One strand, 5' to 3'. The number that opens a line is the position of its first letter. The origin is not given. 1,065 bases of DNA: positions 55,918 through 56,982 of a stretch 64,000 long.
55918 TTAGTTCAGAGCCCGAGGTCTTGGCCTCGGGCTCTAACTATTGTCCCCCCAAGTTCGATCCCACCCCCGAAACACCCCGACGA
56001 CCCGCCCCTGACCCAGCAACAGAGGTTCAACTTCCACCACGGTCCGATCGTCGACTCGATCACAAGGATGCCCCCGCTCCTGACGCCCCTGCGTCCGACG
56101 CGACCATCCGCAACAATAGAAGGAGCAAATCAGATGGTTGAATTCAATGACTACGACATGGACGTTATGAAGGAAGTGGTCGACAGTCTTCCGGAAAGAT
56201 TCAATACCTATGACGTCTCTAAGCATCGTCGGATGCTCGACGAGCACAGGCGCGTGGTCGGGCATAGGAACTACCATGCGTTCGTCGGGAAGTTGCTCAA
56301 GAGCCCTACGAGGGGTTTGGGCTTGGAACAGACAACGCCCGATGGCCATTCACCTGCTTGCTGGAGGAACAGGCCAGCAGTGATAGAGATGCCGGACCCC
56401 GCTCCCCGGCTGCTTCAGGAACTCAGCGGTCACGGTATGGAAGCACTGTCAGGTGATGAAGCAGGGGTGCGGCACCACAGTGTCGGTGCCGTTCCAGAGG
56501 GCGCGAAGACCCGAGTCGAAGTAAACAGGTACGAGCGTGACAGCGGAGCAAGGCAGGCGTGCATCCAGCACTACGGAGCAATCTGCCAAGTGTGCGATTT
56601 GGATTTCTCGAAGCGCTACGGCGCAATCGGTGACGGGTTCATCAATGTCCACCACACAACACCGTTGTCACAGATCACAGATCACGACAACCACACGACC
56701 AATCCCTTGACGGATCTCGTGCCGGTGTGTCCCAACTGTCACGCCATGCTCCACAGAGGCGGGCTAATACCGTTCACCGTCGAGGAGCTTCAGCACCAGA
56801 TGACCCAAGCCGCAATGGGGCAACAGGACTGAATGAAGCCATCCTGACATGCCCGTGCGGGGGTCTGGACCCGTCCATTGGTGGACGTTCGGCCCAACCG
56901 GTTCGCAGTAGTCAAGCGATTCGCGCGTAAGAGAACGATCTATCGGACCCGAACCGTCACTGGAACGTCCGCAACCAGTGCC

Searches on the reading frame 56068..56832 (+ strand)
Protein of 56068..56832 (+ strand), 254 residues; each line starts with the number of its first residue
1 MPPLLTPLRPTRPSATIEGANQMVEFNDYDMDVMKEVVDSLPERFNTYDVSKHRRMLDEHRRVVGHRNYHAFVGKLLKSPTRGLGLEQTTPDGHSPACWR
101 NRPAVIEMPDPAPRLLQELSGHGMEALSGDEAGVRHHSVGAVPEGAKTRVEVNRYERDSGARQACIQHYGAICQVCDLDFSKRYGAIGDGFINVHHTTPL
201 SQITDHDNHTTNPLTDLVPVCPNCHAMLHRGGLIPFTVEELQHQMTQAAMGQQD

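Call 3: search_protein_families(library=pfam, proteins=[window:56068-56832:+], max_evalue=1)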
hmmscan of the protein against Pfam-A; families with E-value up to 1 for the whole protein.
window:56068-56832:+ (254 aa): 1 family
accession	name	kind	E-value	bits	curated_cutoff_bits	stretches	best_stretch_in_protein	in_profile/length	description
PF01844.29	HNH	-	4.8e-06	27.1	21.4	1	173-230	1-46/47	HNH endonuclease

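Call 4: search_protein_families(library=padloc, proteins=[window:56068-56832:+], max_evalue=1)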
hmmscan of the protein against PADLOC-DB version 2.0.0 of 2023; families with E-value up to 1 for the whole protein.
window:56068-56832:+ (254 aa): 3 families
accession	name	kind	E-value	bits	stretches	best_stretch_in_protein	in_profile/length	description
PDLC03656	mREase_IV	-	2.4e-07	28.8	1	142-230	172-257/277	Type IV methyl-directed restriction enzyme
PDLC00740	Effector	-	0.016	12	1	146-230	5-99/391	Endonuclease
PDLC01999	SAVED1--SAVED_HNH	-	0.025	11.5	1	148-230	7-96/387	-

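Call 5: search_protein_families(library=ncbifam, proteins=[window:56068-56832:+], max_evalue=1)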
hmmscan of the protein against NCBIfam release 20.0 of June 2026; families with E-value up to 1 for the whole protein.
window:56068-56832:+ (254 aa): 0 families
